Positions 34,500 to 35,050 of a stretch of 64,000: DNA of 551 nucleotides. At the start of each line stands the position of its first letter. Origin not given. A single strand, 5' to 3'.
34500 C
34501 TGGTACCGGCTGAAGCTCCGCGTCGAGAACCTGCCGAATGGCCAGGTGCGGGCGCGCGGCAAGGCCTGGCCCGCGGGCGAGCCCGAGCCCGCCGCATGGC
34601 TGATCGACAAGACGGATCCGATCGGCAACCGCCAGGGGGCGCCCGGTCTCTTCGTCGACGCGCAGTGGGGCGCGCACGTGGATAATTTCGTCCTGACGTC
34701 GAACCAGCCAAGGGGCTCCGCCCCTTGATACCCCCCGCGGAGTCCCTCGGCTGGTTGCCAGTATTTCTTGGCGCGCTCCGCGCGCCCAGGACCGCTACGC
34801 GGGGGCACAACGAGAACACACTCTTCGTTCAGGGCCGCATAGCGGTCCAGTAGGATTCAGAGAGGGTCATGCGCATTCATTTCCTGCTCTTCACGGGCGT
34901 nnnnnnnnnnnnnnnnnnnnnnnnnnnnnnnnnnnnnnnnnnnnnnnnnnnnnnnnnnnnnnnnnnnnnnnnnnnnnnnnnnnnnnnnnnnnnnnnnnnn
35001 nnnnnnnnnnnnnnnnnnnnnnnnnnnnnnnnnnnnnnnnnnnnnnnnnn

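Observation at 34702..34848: Four-copy ~146-bp dual-hairpin element family with compensatory stem substitutions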

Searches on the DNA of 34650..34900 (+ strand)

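Call 9: search_rna_families(source=window, start=34650, end=34900, threshold=evalue, max_evalue=10)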
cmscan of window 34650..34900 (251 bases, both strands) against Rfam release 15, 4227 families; matches with E-value up to 10: 5.
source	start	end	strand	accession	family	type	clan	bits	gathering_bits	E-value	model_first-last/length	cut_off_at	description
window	34702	34756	+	RF03891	mir-2545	Gene; miRNA;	-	20.9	94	0.12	1-118/118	no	mir-2545 microRNA precursor family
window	34702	34756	+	RF03758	mir-2756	Gene; miRNA;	-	15.3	61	1.4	17-60/78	no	mir-2756 microRNA precursor family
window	34702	34756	+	RF03371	mir-4788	Gene; miRNA;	-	14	91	7.6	15-66/80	no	mir-4788 microRNA precursor family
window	34695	34744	+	RF01533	TB10Cs4H3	Gene; snRNA; snoRNA; HACA-box;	-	12.5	45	8.3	1-67/67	no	Trypanosomatid snoRNA TB10Cs4H3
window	34730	34761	-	RF02161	PART1_3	Gene; lncRNA;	-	12.2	40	1.7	100-131/131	no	Prostate androgen-regulated transcript 1 conserved region 3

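Call 20: build_rna_model(alignment_id=A2)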
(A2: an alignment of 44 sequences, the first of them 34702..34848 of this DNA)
Model R1 built from alignment A2 (44 sequences, 207 columns); structure: RNAalifold consensus.
model positions 147; base pairs 30; branch points 2; effective number of sequences 1.67; information 0.59 bits per position. Calibrated on 0.2 Mb of random sequence (short: E-values are rough).
structure used (alignment columns):
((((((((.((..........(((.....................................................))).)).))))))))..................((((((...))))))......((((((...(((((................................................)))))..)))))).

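Call 21: search_with_rna_model(model_id=R1, source=window, max_evalue=10, filters=off)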
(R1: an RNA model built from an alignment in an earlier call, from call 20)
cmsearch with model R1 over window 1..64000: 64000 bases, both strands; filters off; matches with E-value up to 10: 75.
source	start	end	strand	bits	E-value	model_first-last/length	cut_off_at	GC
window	9867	10012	+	162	1.4e-36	1-147/147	no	0.66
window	34702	34848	+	147.3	3.9e-33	1-147/147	no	0.67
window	2066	2208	-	93.4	1.5e-20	1-147/147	no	0.66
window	58642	58737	-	67.3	2e-14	1-147/147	no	0.67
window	9952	10099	-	33.8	1.3e-06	1-147/147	no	0.64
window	9815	9919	-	32.1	3.3e-06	1-147/147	no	0.67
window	34789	34969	-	25.5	0.00012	1-147/147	no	0.64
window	37494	37617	+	24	0.00026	1-147/147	no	0.62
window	34657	34756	-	21.5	0.00099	1-147/147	no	0.67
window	58683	58762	+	21.1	0.0012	1-147/147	no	0.65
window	2037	2109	+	20.5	0.0017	1-147/147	no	0.74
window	37492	37618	-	18.3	0.0056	1-147/147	no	0.61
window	2142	2298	+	14.7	0.04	1-147/147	no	0.68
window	49474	49568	+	13.4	0.079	1-147/147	no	0.72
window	55570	55707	-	13.2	0.088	1-147/147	no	0.7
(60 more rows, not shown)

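Call 23: search_with_rna_model(model_id=R1, sources=[L001, L002, L003, L004, L005, L006, L007, L008, L009, L010, L011, L012, L013, L014, L015, L016, L017, L018, L019, L020, L021, L022, L023, L024, L025, L026, L027, L028, L029, L030, L031, L032, L033, L034, L035, L036, L037, L038, L039, L040, L041, L042, L043, L044, L045, L046, L047, L048, L049, L050, L051, L052, L053, L054, L055, L056, L057, L058, L059, L060, L061, L062, L063, L064, L065, L066, L067, L068], max_evalue=0.001)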
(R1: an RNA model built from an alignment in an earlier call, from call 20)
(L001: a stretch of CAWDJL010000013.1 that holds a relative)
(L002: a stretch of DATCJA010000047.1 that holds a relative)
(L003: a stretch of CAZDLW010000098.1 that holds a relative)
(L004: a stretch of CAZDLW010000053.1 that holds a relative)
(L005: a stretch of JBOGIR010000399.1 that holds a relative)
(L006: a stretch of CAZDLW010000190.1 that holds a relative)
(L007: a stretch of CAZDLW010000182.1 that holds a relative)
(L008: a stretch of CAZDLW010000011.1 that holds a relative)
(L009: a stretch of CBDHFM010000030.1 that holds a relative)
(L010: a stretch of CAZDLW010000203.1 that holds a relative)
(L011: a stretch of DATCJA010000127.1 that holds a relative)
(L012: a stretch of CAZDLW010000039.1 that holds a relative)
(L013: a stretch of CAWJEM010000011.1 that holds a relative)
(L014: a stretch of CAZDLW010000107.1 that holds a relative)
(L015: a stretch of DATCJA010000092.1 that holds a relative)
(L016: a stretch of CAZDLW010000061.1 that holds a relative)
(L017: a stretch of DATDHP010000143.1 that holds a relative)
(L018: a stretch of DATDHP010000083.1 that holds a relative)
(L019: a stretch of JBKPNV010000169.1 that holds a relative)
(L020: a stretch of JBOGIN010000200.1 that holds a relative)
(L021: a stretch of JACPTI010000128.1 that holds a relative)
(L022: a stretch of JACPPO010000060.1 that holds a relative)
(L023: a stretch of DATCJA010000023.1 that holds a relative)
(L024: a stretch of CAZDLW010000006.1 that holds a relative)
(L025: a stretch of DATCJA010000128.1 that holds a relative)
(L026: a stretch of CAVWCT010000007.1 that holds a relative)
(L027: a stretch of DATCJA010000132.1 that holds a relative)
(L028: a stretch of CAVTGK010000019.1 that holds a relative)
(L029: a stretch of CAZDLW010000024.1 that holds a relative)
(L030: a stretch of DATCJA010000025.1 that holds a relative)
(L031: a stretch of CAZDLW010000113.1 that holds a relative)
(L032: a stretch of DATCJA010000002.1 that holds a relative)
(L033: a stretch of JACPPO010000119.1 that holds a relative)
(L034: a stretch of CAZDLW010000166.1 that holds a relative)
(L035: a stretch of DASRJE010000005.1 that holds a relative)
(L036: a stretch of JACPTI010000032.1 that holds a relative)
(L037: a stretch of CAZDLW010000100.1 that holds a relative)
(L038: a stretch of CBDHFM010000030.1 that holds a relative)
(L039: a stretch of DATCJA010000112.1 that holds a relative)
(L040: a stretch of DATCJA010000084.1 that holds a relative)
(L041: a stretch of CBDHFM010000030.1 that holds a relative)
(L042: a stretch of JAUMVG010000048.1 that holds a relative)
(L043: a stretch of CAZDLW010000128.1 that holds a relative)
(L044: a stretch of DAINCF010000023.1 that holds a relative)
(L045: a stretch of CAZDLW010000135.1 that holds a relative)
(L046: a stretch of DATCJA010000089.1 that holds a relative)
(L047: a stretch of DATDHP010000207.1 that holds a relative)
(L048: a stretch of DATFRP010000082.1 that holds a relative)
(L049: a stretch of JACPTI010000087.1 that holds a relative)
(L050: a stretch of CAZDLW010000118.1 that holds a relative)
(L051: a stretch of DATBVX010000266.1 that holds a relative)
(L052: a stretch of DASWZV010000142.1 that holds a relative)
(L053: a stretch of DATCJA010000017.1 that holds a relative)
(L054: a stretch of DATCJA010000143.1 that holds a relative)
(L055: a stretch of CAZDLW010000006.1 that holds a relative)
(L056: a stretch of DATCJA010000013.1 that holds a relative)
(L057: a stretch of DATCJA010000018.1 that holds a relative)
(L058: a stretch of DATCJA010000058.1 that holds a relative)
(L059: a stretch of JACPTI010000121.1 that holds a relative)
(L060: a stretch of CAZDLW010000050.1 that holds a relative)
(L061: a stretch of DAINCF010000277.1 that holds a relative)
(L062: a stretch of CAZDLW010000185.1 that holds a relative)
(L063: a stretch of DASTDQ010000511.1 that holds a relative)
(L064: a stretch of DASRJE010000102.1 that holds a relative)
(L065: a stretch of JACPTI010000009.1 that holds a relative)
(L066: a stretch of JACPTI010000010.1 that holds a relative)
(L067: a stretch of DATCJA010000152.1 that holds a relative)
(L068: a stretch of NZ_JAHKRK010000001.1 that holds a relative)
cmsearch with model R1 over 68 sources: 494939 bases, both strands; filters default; matches with E-value up to 0.001: 167.
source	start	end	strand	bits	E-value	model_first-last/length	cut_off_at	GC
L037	6444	6591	+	171.4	6.6e-38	1-147/147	no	0.65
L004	6151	6298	-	171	8.2e-38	1-147/147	no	0.65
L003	3614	3762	+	165.5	1.6e-36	1-147/147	no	0.62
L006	1967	2115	-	164.4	3e-36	1-147/147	no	0.66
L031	1763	1909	+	164.2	3.3e-36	1-147/147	no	0.64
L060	7433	7579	-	161.7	1.3e-35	1-147/147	no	0.62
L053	1086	1242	-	161.1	1.7e-35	1-147/147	no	0.68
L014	3343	3491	-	160.6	2.2e-35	1-147/147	no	0.65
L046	2650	2808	-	158.9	5.6e-35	1-147/147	no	0.66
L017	2725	2869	+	157.5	1.2e-34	1-147/147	no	0.66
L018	1942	2086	+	155.8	3e-34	1-147/147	no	0.66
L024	7198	7345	-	155.2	4.2e-34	1-147/147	no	0.66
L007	494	637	+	154.4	6.5e-34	1-147/147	no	0.67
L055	3433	3578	-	153.2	1.2e-33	1-147/147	no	0.64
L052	5015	5162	-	152.5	1.8e-33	1-147/147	no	0.66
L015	1237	1396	+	151.8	2.6e-33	1-147/147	no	0.66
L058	6160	6319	-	151.6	2.9e-33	1-147/147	no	0.66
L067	1089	1249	-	151.2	3.5e-33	1-147/147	no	0.65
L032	2235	2394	+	150.8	4.4e-33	1-147/147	no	0.63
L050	3155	3299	-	150.8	4.5e-33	1-147/147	no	0.66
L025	1646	1805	+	149.9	7.2e-33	1-147/147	no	0.64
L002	5050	5191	+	149.5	9.1e-33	1-147/147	no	0.61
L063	7324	7465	+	149.3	9.9e-33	1-147/147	no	0.6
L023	3322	3478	-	148.9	1.2e-32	1-147/147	no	0.63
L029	3177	3321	-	148.6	1.5e-32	1-147/147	no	0.63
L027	2978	3138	-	147.8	2.2e-32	1-147/147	no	0.64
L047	3461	3615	+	146.8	3.8e-32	1-147/147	no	0.66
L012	118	263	-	146.3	5e-32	1-147/147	no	0.66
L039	3538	3702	-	145.2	9e-32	1-147/147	no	0.64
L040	4848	5007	+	144.3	1.5e-31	1-147/147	no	0.64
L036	2553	2701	+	144.2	1.5e-31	1-147/147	no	0.66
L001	1249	1393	-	144.1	1.6e-31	1-147/147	no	0.66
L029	1101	1248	+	143.7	2e-31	1-147/147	no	0.67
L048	85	228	-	142.9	3.1e-31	1-147/147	no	0.67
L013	2047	2191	-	140.9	9e-31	1-147/147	no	0.64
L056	1164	1308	+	139.6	1.8e-30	1-147/147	no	0.59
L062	519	667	+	139.3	2.2e-30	1-147/147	no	0.63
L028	292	437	+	139.1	2.4e-30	1-147/147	no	0.64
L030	1765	1926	-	138.8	2.8e-30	1-147/147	no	0.65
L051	1472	1633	-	138.8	2.8e-30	1-147/147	no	0.65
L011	2235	2395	-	138.2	3.9e-30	1-147/147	no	0.66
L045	1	147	-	138.1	4.1e-30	1-146/147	3'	0.65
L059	1292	1456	-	136.3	1.1e-29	1-147/147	no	0.6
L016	123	268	-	135.7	1.5e-29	1-147/147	no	0.68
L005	3080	3256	+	134.9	2.3e-29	1-147/147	no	0.6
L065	3873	4036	-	134.3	3.3e-29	1-147/147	no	0.56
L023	5408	5552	-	133.8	4.2e-29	1-147/147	no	0.6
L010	892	1040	+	133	6.5e-29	1-147/147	no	0.65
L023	6076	6221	+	130.4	2.6e-28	1-147/147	no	0.6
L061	1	136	-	128.8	6.1e-28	1-141/147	3'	0.62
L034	3468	3628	+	128.2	8.6e-28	1-147/147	no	0.63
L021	5075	5237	-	122.9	1.5e-26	1-147/147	no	0.58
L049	6280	6432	-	121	4.2e-26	1-147/147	no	0.67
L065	6009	6153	+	120.5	5.4e-26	1-147/147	no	0.68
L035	1670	1814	-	120.2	6.3e-26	1-147/147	no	0.57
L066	1632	1791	+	117.5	2.7e-25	1-147/147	no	0.66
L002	2195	2348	-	114.3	1.5e-24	1-147/147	no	0.6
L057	318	461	+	114.3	1.5e-24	1-128/147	3'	0.67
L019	1265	1404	-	112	5.4e-24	1-147/147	no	0.69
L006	713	879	+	111.8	6e-24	1-147/147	no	0.63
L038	5505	5706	-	111.5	7e-24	1-147/147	no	0.64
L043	5329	5484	-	110.9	9.4e-24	1-147/147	no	0.67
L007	1420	1576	+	101.3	1.7e-21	1-147/147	no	0.64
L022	435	586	+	98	1e-20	1-147/147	no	0.66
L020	2303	2469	-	97.6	1.3e-20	1-147/147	no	0.68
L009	4185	4387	+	94.8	5.6e-20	1-147/147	no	0.67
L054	2681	2789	+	88.8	1.4e-18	1-147/147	no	0.65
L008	1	93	-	83.5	2.5e-17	1-93/147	3'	0.7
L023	1983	2140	-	82.9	3.4e-17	1-147/147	no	0.59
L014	4274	4416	-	80.3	1.4e-16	1-147/147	no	0.62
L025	120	218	+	79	2.8e-16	1-147/147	no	0.64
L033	1936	2032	-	76.7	9.5e-16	1-147/147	no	0.65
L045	3259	3395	-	73.5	5.3e-15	1-147/147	no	0.73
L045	6979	7107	-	73.1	6.7e-15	1-147/147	no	0.66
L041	6196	6337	+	69.6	4.4e-14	1-147/147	no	0.65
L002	106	215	-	58.6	1.6e-11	1-147/147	no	0.61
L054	27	107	+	57.4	3.1e-11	1-147/147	no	0.63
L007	1899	2048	+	54.5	1.5e-10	1-147/147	no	0.71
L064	7431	7583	+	51.9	5.9e-10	1-147/147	no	0.69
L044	4493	4619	-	47.6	6.1e-09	1-147/147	no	0.59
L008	2033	2170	-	46.8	9.3e-09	1-147/147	no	0.62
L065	3814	3934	+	46.1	1.4e-08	1-147/147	no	0.63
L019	1186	1323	+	42.8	8.2e-08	1-147/147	no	0.6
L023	5061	5203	-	42.6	9.1e-08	1-147/147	no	0.57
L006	1882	2027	+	41.2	1.9e-07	1-147/147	no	0.69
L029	3128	3237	+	37.8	1.2e-06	1-147/147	no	0.65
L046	2563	2721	+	37.7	1.3e-06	1-147/147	no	0.6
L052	5109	5227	+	37.5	1.4e-06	1-147/147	no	0.69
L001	1340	1469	+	37.1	1.8e-06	1-147/147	no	0.68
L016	215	312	+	36.6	2.3e-06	1-147/147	no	0.67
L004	6245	6371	+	36.5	2.4e-06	1-147/147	no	0.65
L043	3061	3222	+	36.4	2.5e-06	1-147/147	no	0.65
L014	3274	3403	+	35.7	3.7e-06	1-147/147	no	0.62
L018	1863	1992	-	35.7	3.7e-06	1-147/147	no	0.67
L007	580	687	-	35.7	3.8e-06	1-147/147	no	0.61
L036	2505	2606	-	35.3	4.7e-06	1-147/147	no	0.7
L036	2640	2755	-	35.2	4.8e-06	1-147/147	no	0.66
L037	6531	6623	-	35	5.6e-06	1-147/147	no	0.63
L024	748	910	-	34.8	6e-06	1-147/147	no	0.63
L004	6074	6211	+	34.6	6.7e-06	1-147/147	no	0.59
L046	2755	2880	+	33.9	1e-05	1-147/147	no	0.61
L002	5133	5195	-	33.8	1e-05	1-147/147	no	0.52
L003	3700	3816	-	33.8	1.1e-05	1-147/147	no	0.65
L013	2138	2267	+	33.7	1.1e-05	1-147/147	no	0.65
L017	2808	2925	-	33.6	1.1e-05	1-147/147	no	0.59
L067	1195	1287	+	33.6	1.2e-05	1-147/147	no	0.69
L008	1929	2093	+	33.6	1.2e-05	1-147/147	no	0.64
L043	2745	2907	+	33.5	1.2e-05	1-147/147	no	0.65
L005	2510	2640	-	33.4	1.3e-05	1-147/147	no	0.6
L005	3185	3297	-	32.8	1.8e-05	1-147/147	no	0.58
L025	1560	1700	-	32.6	2e-05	1-147/147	no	0.55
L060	7337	7493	+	32.5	2.1e-05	1-147/147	no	0.57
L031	1849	1931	-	32.4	2.3e-05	1-147/147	no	0.6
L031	1721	1815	-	32.1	2.6e-05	1-147/147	no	0.63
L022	362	484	-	31.9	2.8e-05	1-147/147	no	0.67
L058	6265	6369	+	31.6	3.3e-05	1-147/147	no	0.71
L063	7407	7538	-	31.6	3.4e-05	1-147/147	no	0.61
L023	5500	5595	+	31.2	4.2e-05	1-147/147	no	0.62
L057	268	372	-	31.1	4.5e-05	1-147/147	no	0.69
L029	1055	1154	-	31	4.6e-05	1-147/147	no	0.68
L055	3412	3493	+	30.9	4.8e-05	1-147/147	no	0.66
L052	4986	5076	+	30.6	5.9e-05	1-147/147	no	0.65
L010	980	1113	-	30.3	6.9e-05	1-147/147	no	0.63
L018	2025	2138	-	30.3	6.9e-05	1-147/147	no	0.69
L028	216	346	-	30.3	6.9e-05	1-147/147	no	0.68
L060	7527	7625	+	30.2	7.2e-05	1-147/147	no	0.6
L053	1020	1155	+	30.1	7.6e-05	1-147/147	no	0.56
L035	1764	1871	+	29.3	0.00012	1-147/147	no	0.63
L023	6024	6129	-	29.2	0.00013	1-147/147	no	0.65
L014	4230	4347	+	29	0.00014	1-147/147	no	0.6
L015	1237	1291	-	28.9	0.00015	1-54/147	no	0.67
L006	596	766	-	28.8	0.00015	1-147/147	no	0.64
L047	3554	3713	-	28.8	0.00015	1-147/147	no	0.62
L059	1212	1353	+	28.8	0.00016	1-147/147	no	0.59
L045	7948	8000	+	28.8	0.00016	1-47/147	3'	0.64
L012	55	178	+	28.7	0.00017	1-147/147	no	0.65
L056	1099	1214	-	28.7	0.00017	1-147/147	no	0.64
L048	61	146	+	28.4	0.00019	1-147/147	no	0.6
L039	3452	3610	+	28.2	0.00021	1-147/147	no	0.59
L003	3571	3667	-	28.1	0.00022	1-147/147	no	0.71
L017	2656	2775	-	27.8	0.00027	1-147/147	no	0.57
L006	2062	2141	+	27.6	0.00029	1-147/147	no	0.68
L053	1189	1302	+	27.6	0.0003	1-147/147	no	0.66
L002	2299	2412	+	27.6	0.0003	1-147/147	no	0.67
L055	3527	3658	+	27.4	0.00032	1-147/147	no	0.61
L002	5050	5100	-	27.4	0.00033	1-54/147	no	0.61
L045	3198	3313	+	27.2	0.00036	1-147/147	no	0.71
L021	5044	5135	+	27.2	0.00036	1-147/147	no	0.57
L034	3360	3523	-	27.2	0.00037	1-147/147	no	0.7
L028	379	521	-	27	0.00041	1-147/147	no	0.58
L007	439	546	-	26.9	0.00042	1-147/147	no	0.69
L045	1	60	+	26.9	0.00043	88-147/147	5'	0.6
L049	6383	6497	+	26.9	0.00044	1-147/147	no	0.64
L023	6163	6327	-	26.8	0.00045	1-147/147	no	0.59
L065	6092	6212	-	26.7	0.00049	1-147/147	no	0.69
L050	3045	3215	+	26.7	0.00049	1-147/147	no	0.65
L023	2082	2234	+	26.5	0.00053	1-147/147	no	0.56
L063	7272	7374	-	26.4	0.00056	1-147/147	no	0.58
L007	1503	1625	-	26.3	0.00058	1-147/147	no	0.63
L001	1139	1307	+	26.2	0.00062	1-147/147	no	0.62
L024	7120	7258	+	26.2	0.00063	1-147/147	no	0.66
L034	3559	3772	-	25.9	0.00072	1-147/147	no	0.63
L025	158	275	-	25.8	0.00077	1-147/147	no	0.63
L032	2323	2461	-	25.8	0.00077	1-147/147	no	0.63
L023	3190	3392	+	25.7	0.00083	1-147/147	no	0.65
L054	2647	2735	-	25.5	0.0009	1-147/147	no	0.65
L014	3438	3490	+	25.3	0.001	2-53/147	no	0.7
